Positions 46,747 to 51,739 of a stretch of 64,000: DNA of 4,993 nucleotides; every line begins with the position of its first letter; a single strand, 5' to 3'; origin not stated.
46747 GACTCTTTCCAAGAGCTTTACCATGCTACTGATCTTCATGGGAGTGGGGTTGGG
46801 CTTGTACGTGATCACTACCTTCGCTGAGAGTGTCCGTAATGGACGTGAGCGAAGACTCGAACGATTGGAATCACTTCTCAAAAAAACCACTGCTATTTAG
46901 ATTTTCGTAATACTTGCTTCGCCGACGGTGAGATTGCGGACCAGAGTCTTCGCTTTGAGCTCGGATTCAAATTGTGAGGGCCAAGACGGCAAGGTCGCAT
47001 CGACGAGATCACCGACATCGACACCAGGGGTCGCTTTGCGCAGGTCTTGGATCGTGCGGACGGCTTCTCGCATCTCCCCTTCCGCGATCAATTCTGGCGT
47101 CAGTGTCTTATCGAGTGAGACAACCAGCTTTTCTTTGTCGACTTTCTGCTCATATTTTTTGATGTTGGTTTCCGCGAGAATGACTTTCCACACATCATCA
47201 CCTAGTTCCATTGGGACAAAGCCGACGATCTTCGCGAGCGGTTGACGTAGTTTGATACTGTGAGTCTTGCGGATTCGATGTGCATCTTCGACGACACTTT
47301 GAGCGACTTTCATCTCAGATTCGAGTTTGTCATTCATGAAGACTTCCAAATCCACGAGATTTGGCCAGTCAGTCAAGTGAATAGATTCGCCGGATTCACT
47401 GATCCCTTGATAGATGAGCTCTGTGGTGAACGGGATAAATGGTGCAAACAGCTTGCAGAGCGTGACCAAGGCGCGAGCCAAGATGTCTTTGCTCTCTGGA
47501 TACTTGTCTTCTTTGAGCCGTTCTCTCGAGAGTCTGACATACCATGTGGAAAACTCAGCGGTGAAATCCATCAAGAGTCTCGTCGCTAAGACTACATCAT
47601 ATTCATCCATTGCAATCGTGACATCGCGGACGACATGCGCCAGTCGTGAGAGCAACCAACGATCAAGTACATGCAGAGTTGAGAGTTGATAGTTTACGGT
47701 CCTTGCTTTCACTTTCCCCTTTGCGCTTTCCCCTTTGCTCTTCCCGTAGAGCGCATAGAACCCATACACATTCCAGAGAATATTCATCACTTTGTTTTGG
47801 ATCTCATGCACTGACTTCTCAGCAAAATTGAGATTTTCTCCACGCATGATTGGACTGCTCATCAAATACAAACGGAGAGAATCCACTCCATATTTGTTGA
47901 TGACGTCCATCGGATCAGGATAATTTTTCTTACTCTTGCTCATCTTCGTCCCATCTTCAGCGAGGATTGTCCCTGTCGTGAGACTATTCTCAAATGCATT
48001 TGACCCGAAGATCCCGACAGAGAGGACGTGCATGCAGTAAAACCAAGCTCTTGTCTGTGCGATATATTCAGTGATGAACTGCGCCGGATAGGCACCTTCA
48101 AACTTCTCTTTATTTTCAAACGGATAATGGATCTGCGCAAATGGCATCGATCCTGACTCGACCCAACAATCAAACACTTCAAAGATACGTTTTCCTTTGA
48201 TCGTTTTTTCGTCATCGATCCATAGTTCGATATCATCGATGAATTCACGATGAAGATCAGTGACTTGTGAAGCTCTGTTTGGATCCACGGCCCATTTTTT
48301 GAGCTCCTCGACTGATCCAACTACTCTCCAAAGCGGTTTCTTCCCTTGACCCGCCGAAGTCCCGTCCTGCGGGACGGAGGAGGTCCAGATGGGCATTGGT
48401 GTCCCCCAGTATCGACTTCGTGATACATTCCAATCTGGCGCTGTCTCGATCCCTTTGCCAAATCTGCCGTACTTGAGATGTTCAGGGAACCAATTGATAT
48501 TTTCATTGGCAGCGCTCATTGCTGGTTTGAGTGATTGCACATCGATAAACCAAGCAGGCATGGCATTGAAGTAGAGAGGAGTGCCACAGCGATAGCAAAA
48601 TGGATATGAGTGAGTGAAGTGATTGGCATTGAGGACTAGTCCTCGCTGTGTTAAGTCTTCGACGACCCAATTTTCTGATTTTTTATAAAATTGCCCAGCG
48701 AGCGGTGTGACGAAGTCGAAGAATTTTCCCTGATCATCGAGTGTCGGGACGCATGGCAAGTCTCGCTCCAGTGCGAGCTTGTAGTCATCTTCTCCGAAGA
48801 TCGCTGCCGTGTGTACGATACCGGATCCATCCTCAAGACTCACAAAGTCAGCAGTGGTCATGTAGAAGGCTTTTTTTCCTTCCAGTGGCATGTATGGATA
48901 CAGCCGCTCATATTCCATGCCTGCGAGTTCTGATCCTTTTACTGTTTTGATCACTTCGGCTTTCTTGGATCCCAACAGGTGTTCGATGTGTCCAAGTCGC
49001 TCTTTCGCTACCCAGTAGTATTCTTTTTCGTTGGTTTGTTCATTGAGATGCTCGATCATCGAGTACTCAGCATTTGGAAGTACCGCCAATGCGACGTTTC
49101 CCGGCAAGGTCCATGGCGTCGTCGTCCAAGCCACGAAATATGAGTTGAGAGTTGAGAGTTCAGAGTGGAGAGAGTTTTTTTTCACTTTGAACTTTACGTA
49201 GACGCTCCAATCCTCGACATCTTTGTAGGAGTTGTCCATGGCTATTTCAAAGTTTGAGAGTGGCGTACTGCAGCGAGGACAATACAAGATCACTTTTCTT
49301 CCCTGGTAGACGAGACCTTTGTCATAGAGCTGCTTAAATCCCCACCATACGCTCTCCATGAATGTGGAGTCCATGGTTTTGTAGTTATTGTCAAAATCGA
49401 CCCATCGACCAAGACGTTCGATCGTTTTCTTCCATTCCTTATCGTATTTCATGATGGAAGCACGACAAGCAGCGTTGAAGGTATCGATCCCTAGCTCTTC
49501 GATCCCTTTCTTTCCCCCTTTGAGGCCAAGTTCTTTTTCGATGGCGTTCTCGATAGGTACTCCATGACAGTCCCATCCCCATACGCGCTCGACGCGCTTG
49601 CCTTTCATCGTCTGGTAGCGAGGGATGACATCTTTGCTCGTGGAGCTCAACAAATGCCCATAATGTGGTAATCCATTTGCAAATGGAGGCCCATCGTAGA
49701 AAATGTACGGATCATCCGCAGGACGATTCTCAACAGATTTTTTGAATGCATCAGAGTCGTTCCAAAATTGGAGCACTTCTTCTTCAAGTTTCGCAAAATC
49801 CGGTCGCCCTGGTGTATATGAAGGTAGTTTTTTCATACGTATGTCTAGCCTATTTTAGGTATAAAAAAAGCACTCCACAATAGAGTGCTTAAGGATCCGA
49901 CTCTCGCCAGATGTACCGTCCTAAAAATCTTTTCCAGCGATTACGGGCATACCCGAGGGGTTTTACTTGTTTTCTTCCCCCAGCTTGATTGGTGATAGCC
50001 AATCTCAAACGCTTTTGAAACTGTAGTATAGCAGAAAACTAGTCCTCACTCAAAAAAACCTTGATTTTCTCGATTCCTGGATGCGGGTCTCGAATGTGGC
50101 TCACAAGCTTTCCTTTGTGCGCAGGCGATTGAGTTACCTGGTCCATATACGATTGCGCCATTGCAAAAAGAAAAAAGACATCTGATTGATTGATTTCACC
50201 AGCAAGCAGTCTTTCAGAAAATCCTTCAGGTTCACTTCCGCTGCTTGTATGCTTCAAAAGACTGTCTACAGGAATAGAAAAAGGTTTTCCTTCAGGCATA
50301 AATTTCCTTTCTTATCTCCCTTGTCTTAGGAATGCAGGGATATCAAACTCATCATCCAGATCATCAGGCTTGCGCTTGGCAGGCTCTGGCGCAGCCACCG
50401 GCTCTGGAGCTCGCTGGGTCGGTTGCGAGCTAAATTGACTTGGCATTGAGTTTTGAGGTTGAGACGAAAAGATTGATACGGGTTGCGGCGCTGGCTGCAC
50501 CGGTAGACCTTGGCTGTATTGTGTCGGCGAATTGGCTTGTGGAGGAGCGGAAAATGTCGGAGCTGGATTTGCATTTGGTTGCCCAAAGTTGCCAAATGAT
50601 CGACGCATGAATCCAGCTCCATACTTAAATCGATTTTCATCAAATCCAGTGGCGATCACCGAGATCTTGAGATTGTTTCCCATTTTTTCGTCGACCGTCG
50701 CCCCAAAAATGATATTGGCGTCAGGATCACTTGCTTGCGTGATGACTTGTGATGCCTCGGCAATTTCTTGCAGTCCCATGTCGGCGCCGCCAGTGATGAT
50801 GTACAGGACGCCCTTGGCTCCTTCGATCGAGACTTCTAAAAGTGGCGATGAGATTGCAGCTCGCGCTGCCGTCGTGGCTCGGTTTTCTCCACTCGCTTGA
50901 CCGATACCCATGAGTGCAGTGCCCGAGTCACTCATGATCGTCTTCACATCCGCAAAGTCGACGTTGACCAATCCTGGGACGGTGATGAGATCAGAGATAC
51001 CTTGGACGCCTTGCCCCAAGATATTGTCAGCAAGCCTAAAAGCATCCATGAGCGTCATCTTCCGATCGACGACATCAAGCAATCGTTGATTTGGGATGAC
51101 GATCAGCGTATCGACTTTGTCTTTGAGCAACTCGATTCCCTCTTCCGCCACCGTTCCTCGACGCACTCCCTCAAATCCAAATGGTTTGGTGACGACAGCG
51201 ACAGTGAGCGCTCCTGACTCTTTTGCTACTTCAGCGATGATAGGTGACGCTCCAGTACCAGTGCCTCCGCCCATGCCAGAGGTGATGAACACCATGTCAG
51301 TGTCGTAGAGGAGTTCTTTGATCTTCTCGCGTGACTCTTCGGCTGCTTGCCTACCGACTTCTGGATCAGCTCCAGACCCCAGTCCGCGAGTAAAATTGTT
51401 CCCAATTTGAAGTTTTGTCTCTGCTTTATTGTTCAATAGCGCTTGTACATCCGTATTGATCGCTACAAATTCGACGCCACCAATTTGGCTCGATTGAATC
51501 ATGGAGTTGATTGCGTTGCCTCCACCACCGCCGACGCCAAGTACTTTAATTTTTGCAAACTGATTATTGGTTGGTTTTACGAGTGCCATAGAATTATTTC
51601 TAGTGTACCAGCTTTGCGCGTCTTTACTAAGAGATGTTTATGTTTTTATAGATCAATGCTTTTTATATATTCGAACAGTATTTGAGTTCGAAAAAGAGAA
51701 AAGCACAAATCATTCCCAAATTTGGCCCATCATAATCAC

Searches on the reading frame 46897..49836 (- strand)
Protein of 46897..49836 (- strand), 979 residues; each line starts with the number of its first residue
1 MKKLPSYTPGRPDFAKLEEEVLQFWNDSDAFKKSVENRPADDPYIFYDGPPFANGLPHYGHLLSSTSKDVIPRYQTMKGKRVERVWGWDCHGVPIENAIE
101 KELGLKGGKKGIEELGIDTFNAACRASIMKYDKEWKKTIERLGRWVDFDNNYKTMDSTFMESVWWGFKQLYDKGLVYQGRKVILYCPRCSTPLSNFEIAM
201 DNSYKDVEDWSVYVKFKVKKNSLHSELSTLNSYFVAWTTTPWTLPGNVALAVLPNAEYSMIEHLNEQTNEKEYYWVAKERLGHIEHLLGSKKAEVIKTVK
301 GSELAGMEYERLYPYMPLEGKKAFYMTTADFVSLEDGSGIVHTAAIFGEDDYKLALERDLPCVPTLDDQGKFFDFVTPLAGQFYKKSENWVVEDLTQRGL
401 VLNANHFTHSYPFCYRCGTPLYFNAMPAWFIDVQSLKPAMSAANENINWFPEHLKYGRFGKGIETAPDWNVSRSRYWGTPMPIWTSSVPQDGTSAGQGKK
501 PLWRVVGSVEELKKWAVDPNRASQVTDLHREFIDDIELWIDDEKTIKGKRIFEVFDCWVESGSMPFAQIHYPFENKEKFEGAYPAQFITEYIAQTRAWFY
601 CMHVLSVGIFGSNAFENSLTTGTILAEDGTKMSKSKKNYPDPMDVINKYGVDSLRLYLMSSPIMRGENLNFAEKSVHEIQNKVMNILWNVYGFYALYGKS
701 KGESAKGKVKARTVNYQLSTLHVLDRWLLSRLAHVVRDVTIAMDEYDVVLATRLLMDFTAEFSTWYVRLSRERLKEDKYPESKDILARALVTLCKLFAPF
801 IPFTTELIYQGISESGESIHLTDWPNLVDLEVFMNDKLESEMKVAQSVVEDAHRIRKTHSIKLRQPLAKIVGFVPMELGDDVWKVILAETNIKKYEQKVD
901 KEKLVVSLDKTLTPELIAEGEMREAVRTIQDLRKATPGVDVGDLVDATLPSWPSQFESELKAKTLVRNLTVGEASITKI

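Call 45: search_protein_families(library=pfam, proteins=[window:46897-49836:-], max_evalue=0.001)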
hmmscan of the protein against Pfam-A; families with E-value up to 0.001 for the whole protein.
window:46897-49836:- (979 aa): 4 families
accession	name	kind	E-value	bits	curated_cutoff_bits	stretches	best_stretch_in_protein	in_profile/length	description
PF00133.28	tRNA-synt_1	-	2.6e-129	432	22.7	1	21-669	2-413/414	tRNA synthetases class I (I, L, M and V)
PF08264.19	Anticodon_1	-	1.4e-30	106.6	25.1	1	725-869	1-146/148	Anticodon-binding domain of tRNA ligase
PF09334.17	tRNA-synt_1g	-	1.2e-20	74.1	20.1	2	51-199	8-136/391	tRNA synthetases class I (M)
PF19302.4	DUF5915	-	2.2e-08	34.3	27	1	899-946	95-141/195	Domain of unknown function (DUF5915)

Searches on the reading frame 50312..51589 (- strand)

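Call 45: search_protein_families(library=pfam, proteins=[window:50312-51589:-], max_evalue=0.001)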
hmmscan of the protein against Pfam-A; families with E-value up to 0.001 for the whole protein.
window:50312-51589:- (425 aa): 2 families
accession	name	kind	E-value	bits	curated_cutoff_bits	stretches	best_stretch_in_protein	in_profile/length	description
PF00091.31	Tubulin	-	1.1e-49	169.8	33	1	13-174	1-189/190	Tubulin/FtsZ family, GTPase domain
PF12327.13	FtsZ_C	-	1.5e-34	118.6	27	1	223-317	1-95/95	FtsZ family, C-terminal domain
